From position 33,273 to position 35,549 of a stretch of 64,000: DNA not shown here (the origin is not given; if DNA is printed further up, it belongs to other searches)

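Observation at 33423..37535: Tandem paralogous seven-CxxCH cytochrome c-TPR fusion lipoproteins of unknown function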

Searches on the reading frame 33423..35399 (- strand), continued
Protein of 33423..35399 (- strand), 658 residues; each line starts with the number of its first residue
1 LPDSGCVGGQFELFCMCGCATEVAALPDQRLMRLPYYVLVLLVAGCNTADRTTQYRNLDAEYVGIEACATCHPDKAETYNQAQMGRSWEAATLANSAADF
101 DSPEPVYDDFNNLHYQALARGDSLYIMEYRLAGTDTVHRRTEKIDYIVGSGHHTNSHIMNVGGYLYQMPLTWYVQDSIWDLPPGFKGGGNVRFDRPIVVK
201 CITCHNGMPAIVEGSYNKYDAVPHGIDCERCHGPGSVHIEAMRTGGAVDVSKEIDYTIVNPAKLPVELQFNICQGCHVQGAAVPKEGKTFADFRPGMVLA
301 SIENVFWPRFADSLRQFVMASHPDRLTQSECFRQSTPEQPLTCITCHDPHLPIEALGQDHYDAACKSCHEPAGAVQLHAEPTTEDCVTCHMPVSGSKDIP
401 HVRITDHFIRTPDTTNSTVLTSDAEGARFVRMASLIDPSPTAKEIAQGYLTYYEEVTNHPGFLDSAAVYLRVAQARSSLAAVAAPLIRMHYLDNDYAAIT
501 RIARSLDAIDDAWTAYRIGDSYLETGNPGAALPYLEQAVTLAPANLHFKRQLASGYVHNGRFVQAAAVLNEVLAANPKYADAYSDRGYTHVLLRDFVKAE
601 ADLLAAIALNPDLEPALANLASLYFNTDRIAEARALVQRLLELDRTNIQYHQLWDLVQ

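Call 14: find_encoding_contigs(protein=P0006, flank=10000, max_places=2)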
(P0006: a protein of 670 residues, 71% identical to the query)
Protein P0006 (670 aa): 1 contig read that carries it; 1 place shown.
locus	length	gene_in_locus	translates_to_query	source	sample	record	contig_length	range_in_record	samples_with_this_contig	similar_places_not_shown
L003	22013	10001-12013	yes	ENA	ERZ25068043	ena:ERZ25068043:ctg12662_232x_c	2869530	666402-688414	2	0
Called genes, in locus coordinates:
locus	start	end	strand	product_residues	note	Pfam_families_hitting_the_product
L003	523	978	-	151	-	PF00324:AA_permease, PF13520:AA_permease_2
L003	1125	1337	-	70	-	PF13520:AA_permease_2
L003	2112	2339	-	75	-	-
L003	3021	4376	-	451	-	PF00324:AA_permease, PF13520:AA_permease_2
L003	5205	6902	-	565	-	PF01019:G_glu_transpept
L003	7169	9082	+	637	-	PF14522:Cytochrome_C7 (faint), PF13432:TPR_16 (faint), PF00515:TPR_1 (faint), PF07719:TPR_2 (faint), PF07721:TPR_4 (faint), PF13176:TPR_7 (faint), PF13414:TPR_11 (weak), PF14559:TPR_19 (weak), +7 more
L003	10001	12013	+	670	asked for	PF09699:Paired_CXXCH_1 (faint), PF13435:Cytochrome_C554 (faint), PF14522:Cytochrome_C7 (faint), PF00515:TPR_1 (faint), PF13428:TPR_14 (faint), PF13181:TPR_8 (faint), PF13424:TPR_12 (faint), PF14559:TPR_19 (weak), +4 more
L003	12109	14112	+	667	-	PF18962:Por_Secre_tail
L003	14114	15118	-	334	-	PF00070:Pyr_redox (faint), PF00890:FAD_binding_2 (faint), PF01266:DAO (faint), PF03486:HI0933_like (faint), PF07992:Pyr_redox_2, PF12831:FAD_oxidored (faint), PF13434:Lys_Orn_oxgnase (faint), PF13738:Pyr_redox_3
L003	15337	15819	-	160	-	PF00383:dCMP_cyt_deam_1, PF14437:MafB19-deam, PF14439:Bd3614-deam (weak)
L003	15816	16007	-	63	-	-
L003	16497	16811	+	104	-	-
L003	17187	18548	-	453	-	PF07646:Kelch_2 (faint), PF13415:Beta-prop_FBX42 (weak), PF24681:Kelch_KLHDC2_KLHL20_DRC7 (weak), PF24981:Beta-prop_ATRN-LZTR1 (weak), PF01344:Kelch_1 (faint), PF13418:Beta-prop_TYW4 (faint)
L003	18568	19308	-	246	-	PF01416:PseudoU_synth_1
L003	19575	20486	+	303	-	-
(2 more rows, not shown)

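Call 26: find_related_loci(query=A1, collection=genome_contigs, flank=10000)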
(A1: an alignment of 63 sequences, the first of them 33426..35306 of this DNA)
Query A1 (627 aa) in genome_contigs; peptide patterns used: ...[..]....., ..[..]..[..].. (x = any residue, [..] = any of these).
600 stretches matched a pattern (row limit reached: there are more); 568 encode a relative of the query (tblastn E <= 1e-3); the best 80 are kept; 80 distinct loci.
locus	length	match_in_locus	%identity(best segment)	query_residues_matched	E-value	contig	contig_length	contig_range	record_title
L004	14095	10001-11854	63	7-627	0e+0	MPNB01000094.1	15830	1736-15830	MAG: Rhodothermaceae bacterium bin80 NODE_4594_length_15830_cov_20.4499_ID_9187, whole genome shotgun sequence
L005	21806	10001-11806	62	24-627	0e+0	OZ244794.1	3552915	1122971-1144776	MAG: Rhodothermales bacterium isolate 0164749d-39c0-4bbf-b47e-bcd39ac97e09 genome assembly, chromosome: 1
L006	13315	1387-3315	53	23-627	0e+0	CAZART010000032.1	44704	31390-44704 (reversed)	MAG TPA_asm: uncultured Rhodothermales bacterium isolate SRP284430_co1_216 genome assembly, contig: NODE_311_length_4470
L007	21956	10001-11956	51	8-626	0e+0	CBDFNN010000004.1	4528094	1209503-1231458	MAG: Rhodothermales bacterium isolate d24ba004-d536-4b1d-8ed9-7a3051bb7843 genome assembly, contig: contig_4, whole geno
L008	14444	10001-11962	50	2-626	0e+0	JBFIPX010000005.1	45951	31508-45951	MAG: Rhodothermales bacterium isolate Mix_sand12.2021.10.Z.66 k141_749806_length_45951_cov_13.7304, whole genome shotgun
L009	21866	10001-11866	60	3-627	0e+0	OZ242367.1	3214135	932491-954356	MAG: Rhodothermales bacterium isolate 571183b6-2e0b-44cf-967d-8c50aa38ec23 genome assembly, chromosome: 1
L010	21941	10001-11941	50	7-626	0e+0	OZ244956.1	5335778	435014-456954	MAG: Rhodothermales bacterium isolate 15077258-f85a-4161-b90e-b328002e090c genome assembly, chromosome: 1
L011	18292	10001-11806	62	24-627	0e+0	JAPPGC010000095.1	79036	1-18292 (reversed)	MAG: Bacteroidota bacterium isolate RHO1_bin_46 NODE_738_length_79036_cov_46.658576, whole genome shotgun sequence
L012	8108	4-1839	55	35-627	0e+0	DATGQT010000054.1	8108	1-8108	MAG TPA_asm: Rubricoccaceae bacterium isolate SMAG_U10431 k141_3152922, whole genome shotgun sequence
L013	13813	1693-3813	45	7-627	0e+0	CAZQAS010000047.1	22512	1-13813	MAG TPA_asm: uncultured Rhodothermales bacterium isolate SRP284430_co1_164 genome assembly, contig: NODE_1278_length_225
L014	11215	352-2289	49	4-624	0e+0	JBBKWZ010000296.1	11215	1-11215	MAG: Rubricoccaceae bacterium isolate metabat_bins.225 k119_265513, whole genome shotgun sequence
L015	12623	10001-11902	46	13-626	0e+0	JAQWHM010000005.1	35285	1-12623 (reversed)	MAG: Rhodothermales bacterium isolate cluster1_bin.29 k141_935343, whole genome shotgun sequence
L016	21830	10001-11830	46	28-626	0e+0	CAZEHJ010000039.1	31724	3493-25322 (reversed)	MAG TPA_asm: uncultured Rhodothermales bacterium isolate binchicken_co46_725 genome assembly, contig: NODE_2478_length_3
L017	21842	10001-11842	47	29-626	6e-177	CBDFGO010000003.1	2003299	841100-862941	MAG: Rhodothermales bacterium isolate 28387fc5-9e00-4dd0-aba9-54588f9ed8d6 genome assembly, contig: contig_3, whole geno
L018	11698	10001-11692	49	8-508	8e-174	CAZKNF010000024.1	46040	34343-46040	MAG TPA_asm: uncultured Rhodothermales bacterium isolate SRP284430_co1_165 genome assembly, contig: NODE_288_length_4604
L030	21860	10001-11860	40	29-621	1e-161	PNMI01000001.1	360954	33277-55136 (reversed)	MAG: Sphingobacteriaceae bacterium isolate FW.025 FD_1000004_360954, whole genome shotgun sequence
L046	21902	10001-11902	39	29-621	2e-158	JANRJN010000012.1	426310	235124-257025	MAG: Bacteroidota bacterium isolate bins.163 k141_1790917, whole genome shotgun sequence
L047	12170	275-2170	41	20-622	2e-158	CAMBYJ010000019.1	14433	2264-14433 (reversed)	MAG: Chitinophaga pinensis isolate GH-07nov19-206 genome assembly, contig: GH-07nov19-C5991, whole genome shotgun sequen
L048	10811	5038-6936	38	26-627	3e-158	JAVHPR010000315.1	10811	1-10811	MAG: Bacteroidia bacterium isolate WB02no9_35_13 NODE_5878_length_10811_cov_7.818427, whole genome shotgun sequence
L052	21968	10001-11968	40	5-618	9e-158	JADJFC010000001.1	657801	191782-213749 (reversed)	MAG: Bacteroidetes bacterium isolate Bjer_18-Q3-R1-45_BATAC.43 tig00002215-10-6599090, whole genome shotgun sequence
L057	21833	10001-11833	40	31-616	7e-157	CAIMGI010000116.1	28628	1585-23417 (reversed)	MAG: uncultured Bacteroidetes bacterium isolate UppL7s_bin-1220 genome assembly, contig: bin-1220:116/221, whole genome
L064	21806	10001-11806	42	21-618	2e-156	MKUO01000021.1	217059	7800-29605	MAG: Bacteroidetes bacterium 43-93 SCNpilot_expt_1000_bf_scaffold_65, whole genome shotgun sequence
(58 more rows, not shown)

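Call 33: predict_structure(alignment_id=A1)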
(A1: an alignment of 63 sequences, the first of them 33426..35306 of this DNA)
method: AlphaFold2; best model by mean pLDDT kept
length: 627 residues; sequences in the alignment: 63
mean_pLDDT: 88.1   pTM: 0.87
mean pLDDT of the five models: 88.1, 87.0, 86.5, 86.2, 82.2
residues with pLDDT >= 90: 419; 70-90: 141; 50-70: 34; < 50: 33
segments of 3 or more residues with pLDDT < 50: 16-20, 344-352, 380-396
pLDDT, mean of each block of 10 residues (from residue 1): 82 57 83 93 92 89 94 94 97 98 95 91 93 97 94 80 93 90 95 90 95 91 93 92 89 93 94 79 61 78 82 86 81 74 45 66 79 66 42 50 89 96 89 95 96 98 98 95 98 97 98 98 98 99 98 98 98 98 97 98 97 96 97
secondary structure, 60 per line:
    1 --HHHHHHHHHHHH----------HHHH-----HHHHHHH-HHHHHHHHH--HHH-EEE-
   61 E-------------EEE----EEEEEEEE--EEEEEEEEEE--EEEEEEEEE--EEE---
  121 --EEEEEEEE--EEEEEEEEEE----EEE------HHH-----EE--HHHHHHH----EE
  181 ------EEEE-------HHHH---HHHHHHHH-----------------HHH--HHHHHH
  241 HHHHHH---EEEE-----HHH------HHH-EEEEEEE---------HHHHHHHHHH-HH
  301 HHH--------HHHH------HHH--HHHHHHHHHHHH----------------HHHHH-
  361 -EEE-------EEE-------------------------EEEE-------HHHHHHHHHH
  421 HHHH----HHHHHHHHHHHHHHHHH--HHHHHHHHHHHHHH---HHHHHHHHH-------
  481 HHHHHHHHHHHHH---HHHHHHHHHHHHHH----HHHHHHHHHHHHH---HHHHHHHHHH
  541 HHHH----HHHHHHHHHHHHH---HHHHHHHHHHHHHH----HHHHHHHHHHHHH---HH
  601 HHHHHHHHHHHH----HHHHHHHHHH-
elements in order: H3-14 H25-28 H34-40 H42-50 E57-59 E75-77 E82-89 E92-101 E104-112 E115-117 E123-130 E133-142 E147-149 H168-174 E187-190 H198-201 H205-212 H235-246 E250-253 E272-278 H288-297 H299-303 H312-315 H327-338 H355-359 E362-364 E372-374 E400-403 H411-424 H429-445 H448-461 H465-473 H481-493 H497-510 H515-527 H531-544 H549-561 H565-578 H583-595 H599-612 H617-626

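Call 35: fold_search(model_id=the predicted structure, library=pdb)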
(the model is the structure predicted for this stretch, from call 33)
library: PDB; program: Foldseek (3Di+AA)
matches with E <= 10: 1565; with E <= 0.001: 340
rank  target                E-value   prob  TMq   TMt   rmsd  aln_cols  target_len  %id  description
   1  8chy                  8.6e-08  1.00  0.28  0.59   4.2       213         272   24  Crystal structure of an 8-repeat consensus TPR superhelix with Zinc. (released 2024-02-21)
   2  9qhb                  1.1e-07  1.00  0.29  0.62   4.8       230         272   24  Crystal structure of 16-repeat CTPR protein with eliminated coordination sites (released 2025-10-22)
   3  9qhc_A                2.3e-07  1.00  0.29  0.61   3.9       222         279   23  Crystal structure of 8-repeat CTPR protein with eliminated coordination sites (released 2025-10-22)
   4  9gzg_A                4.6e-07  1.00  0.23  0.87   1.7       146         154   23  Crystal structure of CTPR4E4 mutant (released 2025-10-15)
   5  6eou                  4.9e-07  1.00  0.28  0.49   3.5       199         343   20  O-GlcNAc transferase TPR domain with the intellectual disability associated mutation L254F (released 2018-05-09)
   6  9qhc_B                4.9e-07  1.00  0.30  0.64   3.7       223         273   24  Crystal structure of 8-repeat CTPR protein with eliminated coordination sites (released 2025-10-22)
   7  1w3b_B                1.2e-06  1.00  0.27  0.42   5.0       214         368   20  The superhelical TPR domain of O-linked GlcNAc transferase reveals structural similarities to importin alpha. (released 2004-09-09)
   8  3pe3_A                1.5e-06  1.00  0.22  0.20   1.6       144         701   26  Structure of human O-GlcNAc transferase and its complex with a peptide substrate (released 2011-01-19)
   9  3pe4_A                1.5e-06  1.00  0.22  0.20   1.9       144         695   26  Structure of human O-GlcNAc transferase and its complex with a peptide substrate (released 2011-01-19)
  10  1w3b_A                1.7e-06  1.00  0.26  0.41   8.2       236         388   18  The superhelical TPR domain of O-linked GlcNAc transferase reveals structural similarities to importin alpha. (released 2004-09-09)
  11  4n39_A                2.0e-06  1.00  0.22  0.20   1.8       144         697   26  Crystal structure of human O-GlcNAc transferase bound to a peptide from HCF-1 pro-repeat 2 (11-26) (released 2014-01-01)
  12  7y4i_A                2.1e-06  1.00  0.20  0.16  12.9       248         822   19  Crystal structure of SPINDLY in complex with GDP (released 2022-12-07)
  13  7obi_B                2.2e-06  1.00  0.20  0.88   1.9       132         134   26  Consensus tetratricopeptide repeat protein type RV4 (released 2022-02-23)
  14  7ntf_B                2.3e-06  1.00  0.25  0.20   7.8       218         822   21  Cryo-EM structure of unliganded O-GlcNAc transferase (released 2021-11-17)
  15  8dth_B                2.4e-06  1.00  0.25  0.22   9.4       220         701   17  Cryo-EM structure of Arabidopsis SPY alternative conformation 2 (released 2023-03-08)
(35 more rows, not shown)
